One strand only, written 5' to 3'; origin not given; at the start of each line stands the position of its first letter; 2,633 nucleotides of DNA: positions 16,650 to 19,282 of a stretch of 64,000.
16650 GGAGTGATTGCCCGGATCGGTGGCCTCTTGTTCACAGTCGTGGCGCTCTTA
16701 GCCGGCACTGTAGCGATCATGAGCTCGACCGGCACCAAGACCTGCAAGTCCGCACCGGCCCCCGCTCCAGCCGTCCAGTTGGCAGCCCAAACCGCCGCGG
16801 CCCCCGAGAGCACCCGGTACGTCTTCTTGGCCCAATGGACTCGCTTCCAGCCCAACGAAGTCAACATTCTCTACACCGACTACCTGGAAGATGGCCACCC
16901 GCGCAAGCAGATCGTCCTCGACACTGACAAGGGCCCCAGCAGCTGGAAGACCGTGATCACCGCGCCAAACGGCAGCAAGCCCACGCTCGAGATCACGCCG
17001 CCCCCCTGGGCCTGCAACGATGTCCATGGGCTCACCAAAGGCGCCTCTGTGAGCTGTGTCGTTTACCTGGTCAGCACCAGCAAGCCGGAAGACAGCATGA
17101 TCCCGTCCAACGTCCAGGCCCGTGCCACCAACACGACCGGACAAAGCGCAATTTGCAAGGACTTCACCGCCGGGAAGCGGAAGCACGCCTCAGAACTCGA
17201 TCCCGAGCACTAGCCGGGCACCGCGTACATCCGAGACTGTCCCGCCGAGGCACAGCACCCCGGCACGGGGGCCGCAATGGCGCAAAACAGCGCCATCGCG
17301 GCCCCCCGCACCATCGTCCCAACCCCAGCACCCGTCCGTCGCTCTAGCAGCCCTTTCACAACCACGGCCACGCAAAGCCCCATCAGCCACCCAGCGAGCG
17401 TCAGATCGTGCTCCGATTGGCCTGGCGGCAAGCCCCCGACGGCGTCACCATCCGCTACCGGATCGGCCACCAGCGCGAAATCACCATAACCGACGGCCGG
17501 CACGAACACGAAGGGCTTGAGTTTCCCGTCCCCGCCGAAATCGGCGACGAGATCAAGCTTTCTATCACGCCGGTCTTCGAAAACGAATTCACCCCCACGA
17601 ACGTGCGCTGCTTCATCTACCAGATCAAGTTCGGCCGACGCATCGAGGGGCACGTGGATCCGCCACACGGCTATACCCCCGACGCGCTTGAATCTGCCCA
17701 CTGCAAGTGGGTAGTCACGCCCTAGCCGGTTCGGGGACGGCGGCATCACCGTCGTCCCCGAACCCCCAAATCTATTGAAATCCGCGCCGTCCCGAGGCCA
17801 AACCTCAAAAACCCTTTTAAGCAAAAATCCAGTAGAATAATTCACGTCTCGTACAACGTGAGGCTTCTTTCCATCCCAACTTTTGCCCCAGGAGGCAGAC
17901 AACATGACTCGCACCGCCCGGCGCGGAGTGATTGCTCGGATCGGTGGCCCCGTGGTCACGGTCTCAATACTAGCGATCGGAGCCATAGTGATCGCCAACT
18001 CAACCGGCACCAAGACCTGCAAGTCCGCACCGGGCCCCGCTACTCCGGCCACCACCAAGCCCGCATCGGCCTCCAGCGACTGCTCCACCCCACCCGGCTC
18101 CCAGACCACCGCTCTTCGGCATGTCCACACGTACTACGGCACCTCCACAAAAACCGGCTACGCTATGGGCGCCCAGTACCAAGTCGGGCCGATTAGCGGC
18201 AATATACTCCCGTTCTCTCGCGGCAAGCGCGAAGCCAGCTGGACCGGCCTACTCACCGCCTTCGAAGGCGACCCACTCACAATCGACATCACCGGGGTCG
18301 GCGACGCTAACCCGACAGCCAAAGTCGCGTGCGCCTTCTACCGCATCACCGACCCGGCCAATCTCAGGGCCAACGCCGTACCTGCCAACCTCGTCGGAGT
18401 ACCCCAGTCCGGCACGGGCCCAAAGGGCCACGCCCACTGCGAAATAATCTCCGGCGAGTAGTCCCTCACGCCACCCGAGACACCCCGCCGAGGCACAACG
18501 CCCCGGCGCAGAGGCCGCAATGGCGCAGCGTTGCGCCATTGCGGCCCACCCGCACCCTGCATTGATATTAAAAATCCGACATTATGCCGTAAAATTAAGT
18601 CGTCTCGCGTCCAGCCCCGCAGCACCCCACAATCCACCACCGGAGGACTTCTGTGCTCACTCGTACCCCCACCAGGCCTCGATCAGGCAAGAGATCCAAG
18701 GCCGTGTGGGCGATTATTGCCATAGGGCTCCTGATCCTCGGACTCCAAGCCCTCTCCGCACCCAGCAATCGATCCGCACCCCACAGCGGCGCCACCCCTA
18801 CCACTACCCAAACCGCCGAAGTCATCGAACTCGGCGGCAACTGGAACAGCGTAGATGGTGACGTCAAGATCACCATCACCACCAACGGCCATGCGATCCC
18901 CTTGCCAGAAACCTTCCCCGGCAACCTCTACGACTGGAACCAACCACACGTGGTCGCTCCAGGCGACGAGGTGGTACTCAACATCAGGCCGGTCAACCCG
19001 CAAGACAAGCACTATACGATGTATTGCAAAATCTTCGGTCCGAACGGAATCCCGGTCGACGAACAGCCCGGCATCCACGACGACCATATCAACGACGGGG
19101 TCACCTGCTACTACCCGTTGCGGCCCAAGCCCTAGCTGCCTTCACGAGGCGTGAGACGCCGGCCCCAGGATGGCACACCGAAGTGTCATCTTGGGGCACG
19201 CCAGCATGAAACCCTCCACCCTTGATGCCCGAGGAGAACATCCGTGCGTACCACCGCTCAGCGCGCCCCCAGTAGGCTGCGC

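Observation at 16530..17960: Segmental duplication G to H carries the last codons of dus as a molecular fossil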

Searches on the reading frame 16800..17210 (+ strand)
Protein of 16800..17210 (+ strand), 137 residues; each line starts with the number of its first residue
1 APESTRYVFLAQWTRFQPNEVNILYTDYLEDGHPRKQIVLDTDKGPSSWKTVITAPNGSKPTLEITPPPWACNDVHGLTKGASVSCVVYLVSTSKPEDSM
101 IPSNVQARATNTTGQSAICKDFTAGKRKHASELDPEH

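Call 48: search_protein_representatives(alignment_id=A4)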
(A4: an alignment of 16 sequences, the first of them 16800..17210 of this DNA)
Query: 16 sequences, 121 profile positions. Proteins with E-value up to 0.001 (for the whole library): 21; up to 1e-10: 15; up to 1e-30: 0. The best 21 are listed.
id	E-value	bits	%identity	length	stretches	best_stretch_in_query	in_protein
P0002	5.5e-28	113.7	-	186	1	2-119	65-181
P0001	1.6e-24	102.6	-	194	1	2-119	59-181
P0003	1.3e-23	99.6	-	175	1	2-118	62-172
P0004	7.2e-23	97.2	-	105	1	9-120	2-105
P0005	5.6e-22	94.3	-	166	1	2-116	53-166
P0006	1.4e-20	89.8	-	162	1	2-118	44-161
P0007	4.5e-19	84.9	-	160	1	5-120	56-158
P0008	1.1e-18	83.7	-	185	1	2-118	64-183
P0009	1.3e-17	80.2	-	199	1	2-119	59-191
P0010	8.6e-17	77.6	-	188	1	2-119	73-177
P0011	1.1e-16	77.2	-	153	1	2-120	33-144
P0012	1.3e-16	77.0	-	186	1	1-116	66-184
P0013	1.0e-15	74.1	-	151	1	7-116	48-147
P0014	1.0e-14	70.9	-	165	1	1-116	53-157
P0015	7.3e-13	64.9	-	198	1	2-117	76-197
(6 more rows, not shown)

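Call 55: search_solved_structures(query=A4, max_evalue=10, show_alignments=2)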
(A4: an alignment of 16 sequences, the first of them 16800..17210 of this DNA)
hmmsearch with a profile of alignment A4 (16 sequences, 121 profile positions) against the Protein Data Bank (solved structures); distinct sequences matched with E-value up to 10: 3.
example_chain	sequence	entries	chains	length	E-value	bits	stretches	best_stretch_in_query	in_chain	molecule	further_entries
8bl3_A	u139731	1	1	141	0.043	17.2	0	11-70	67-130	scIg12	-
8bl6_A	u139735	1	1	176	0.11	15.9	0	38-70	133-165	dIG14-scdim-EF62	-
1z28_A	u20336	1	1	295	1.9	11.9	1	5-57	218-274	Phenol-sulfating phenol sulfotransferase 1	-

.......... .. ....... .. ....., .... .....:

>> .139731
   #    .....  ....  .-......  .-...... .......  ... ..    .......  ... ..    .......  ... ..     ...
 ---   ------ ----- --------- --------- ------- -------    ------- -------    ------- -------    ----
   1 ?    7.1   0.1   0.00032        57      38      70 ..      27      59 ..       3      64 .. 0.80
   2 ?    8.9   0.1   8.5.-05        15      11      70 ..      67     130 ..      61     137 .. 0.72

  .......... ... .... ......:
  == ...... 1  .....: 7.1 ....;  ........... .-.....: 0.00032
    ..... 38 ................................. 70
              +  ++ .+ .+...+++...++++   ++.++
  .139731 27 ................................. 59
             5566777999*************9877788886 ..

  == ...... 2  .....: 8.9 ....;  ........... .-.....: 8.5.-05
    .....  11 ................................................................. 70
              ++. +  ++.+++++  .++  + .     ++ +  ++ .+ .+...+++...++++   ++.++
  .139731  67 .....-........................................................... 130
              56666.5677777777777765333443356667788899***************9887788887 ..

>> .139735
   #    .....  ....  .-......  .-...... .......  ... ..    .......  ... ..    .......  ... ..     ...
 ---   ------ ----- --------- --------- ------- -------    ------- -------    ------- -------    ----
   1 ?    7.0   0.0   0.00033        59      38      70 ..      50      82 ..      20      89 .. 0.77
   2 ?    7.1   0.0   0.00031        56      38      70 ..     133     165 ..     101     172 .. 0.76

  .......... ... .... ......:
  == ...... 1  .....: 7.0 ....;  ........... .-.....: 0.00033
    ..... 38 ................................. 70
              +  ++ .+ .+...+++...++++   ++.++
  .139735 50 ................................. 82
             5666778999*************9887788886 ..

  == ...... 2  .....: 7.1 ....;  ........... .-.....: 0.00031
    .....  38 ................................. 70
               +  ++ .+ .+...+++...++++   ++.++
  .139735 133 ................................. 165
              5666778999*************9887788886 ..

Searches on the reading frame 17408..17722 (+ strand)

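Call 9: search_protein_families(library=pfam, proteins=[window:17408-17722:+], max_evalue=0.1)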
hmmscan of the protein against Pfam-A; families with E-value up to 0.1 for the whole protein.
window:17408-17722:+ (105 aa): 1 family
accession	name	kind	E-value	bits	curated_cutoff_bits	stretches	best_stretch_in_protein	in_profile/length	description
PF13834.11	DUF4193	-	0.076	13.9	25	1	24-72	33-79/98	Domain of unknown function (DUF4193)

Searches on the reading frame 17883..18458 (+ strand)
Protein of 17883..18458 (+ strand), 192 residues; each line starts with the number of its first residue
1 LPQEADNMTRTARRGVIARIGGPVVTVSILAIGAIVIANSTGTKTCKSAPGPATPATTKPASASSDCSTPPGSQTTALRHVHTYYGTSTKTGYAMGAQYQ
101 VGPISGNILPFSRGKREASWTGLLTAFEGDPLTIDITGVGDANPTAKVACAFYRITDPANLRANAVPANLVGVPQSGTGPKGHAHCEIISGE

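Call 9: search_protein_families(library=pfam, proteins=[window:17904-18458:+], max_evalue=0.1)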
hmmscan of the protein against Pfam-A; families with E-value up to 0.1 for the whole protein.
window:17904-18458:+ (185 aa): 0 families

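Call 16: find_encoding_contigs(protein=window:17904-18458:+, flank=10000, max_places=10)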
Protein window:17904-18458:+ (185 aa): no gene with exactly this product is on record in the collection.

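Call 18: find_encoding_contigs(protein=window:17883-18458:+, flank=10000, max_places=10)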
Protein seq(192 aa) (192 aa): no gene with exactly this product is on record in the collection.

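Call 62: find_homologous_proteins(query=window:17904-18458:+, max_evalue=0.01)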
Query window:17904-18458:+ (185 aa): 1 proteins with E <= 0.01 among 152 candidates.
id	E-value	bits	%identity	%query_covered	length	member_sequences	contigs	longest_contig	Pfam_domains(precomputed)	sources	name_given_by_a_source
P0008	7.3e-116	402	100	100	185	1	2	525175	-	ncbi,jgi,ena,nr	ncbi:MAG TPA: hypothetical protein VMT30_08390 [Candidatus Saccharimonadia bacterium]|nr:hypothetica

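Call 69: predict_structure(alignment_id=A5)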
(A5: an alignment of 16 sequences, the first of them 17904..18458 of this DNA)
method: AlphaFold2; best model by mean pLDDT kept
length: 185 residues; sequences in the alignment: 16
mean_pLDDT: 69.4   pTM: 0.55
mean pLDDT of the five models: 69.4, 69.3, 65.5, 64.1, 62.6
residues with pLDDT >= 90: 8; 70-90: 91; 50-70: 54; < 50: 32
segments of 3 or more residues with pLDDT < 50: 13-17, 31-36, 56-63
pLDDT, mean of each block of 10 residues (from residue 1): 56 48 50 49 55 49 57 81 73 89 69 84 87 71 87 83 80 80 71
secondary structure, 60 per line:
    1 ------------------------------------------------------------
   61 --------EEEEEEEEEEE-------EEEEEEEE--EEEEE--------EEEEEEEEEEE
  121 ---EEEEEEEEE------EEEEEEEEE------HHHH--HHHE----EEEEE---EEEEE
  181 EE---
elements in order: E69-79 E87-94 E97-101 E110-120 E124-132 E139-147 H154-157 E168-172 E176-182

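Call 71: fold_search(model_id=the predicted structure, library=pdb)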
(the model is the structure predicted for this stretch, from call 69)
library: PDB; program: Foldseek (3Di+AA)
matches with E <= 10: 706; with E <= 0.001: 1
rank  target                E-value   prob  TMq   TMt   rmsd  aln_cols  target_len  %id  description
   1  2nq3                  9.6e-04  1.00  0.33  0.43   8.1       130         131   14  Crystal structure of the C2 Domain of Human Itchy Homolog E3 Ubiquitin Protein Ligase (released 2006-11-14)
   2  9bky_C                2.7e-03  0.99  0.29  0.37   8.2       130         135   11  Crystal structure of a C2 domain from Trichomonas vaginalis (sulfate bound) (released 2024-05-08)
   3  8em5_A                5.3e-03  1.00  0.34  0.59   4.3       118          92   16  Mycobacterium thermoresistible MmpS5 (released 2023-09-27)
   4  4icw                  7.0e-03  0.97  0.28  0.35  10.3       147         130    5  N-terminal C2 domain of human CEP120 (released 2014-06-18)
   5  6flj                  7.3e-03  0.97  0.28  0.37  11.1       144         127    5  Crystal structure of Cep120 C2A_K76A mutant (released 2018-02-14)
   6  4icx_A                7.3e-03  0.96  0.27  0.34  11.2       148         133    3  N-terminal C2 domain of human CEP120 (released 2014-06-18)
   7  4xoh_C                8.6e-03  0.96  0.28  0.22   8.1       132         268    5  Mechanistic insights into anchorage of the contractile ring from yeast to humans (released 2015-07-15)
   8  5a50_A                9.1e-03  0.98  0.30  0.33   9.4       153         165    8  The crystal structure of Arabidopsis thaliana CAR4 in complex with two calcium ions, Zn and Phopho Choline (released 2016-03-02)
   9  9nw3_3A               9.6e-03  0.99  0.33  0.21   7.4       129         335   12  Ciliary tip central pair (released 2025-07-30)
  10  8soe_A                1.1e-02  0.84  0.26  0.07  13.4       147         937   12  Phosphoinositide phosphate 3 kinase gamma bound with ADP and two Gbetagamma subunits in State 2 (released 2024-04-03)
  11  6nyc                  1.1e-02  0.80  0.22  0.31  14.7       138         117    7  Munc13-1 C2B-domain, calcium free (released 2019-02-20)
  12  5a4x_A                1.3e-02  0.87  0.26  0.30  10.2       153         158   11  The crystal structure of Arabidopsis thaliana CAR4 in complex with two calcium ions and Zn (released 2016-03-02)
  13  5t8f_A                1.5e-02  0.72  0.21  0.06  15.0       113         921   12  p110delta/p85alpha with taselisib (GDC-0032) (released 2017-01-11)
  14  5dxu_A                1.9e-02  0.60  0.21  0.06  14.7       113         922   12  p110delta/p85alpha with GDC-0326 (released 2016-01-27)
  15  4v29_A                2.0e-02  0.87  0.27  0.30   9.6       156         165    9  The crystal structure of Arabidopsis thaliana CAR4 in complex with two calcium ions (released 2014-12-17)
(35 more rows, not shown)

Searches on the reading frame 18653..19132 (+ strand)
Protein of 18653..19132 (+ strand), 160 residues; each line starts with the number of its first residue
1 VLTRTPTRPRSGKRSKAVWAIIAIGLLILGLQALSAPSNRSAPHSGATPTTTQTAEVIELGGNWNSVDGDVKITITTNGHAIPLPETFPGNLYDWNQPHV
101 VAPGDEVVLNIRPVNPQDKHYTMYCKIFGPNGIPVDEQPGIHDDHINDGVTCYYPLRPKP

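Call 9: search_protein_families(library=pfam, proteins=[window:18653-19132:+], max_evalue=0.1)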
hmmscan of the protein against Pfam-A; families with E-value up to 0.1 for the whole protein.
window:18653-19132:+ (160 aa): 0 families

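Call 45: find_encoding_contigs(protein=window:18653-19132:+, flank=10000, max_places=10)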
Protein seq(160 aa) (160 aa): 3 contigs read that carry it; 1 place shown.
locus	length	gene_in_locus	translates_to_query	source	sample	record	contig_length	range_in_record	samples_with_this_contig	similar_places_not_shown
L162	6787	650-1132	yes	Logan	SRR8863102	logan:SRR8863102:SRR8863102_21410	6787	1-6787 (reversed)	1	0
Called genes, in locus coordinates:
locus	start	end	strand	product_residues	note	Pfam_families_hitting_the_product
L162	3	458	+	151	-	?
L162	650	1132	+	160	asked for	-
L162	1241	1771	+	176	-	-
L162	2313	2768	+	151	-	-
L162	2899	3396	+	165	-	-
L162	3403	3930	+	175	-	-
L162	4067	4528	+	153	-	-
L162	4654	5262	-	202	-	-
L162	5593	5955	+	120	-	-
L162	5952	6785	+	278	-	?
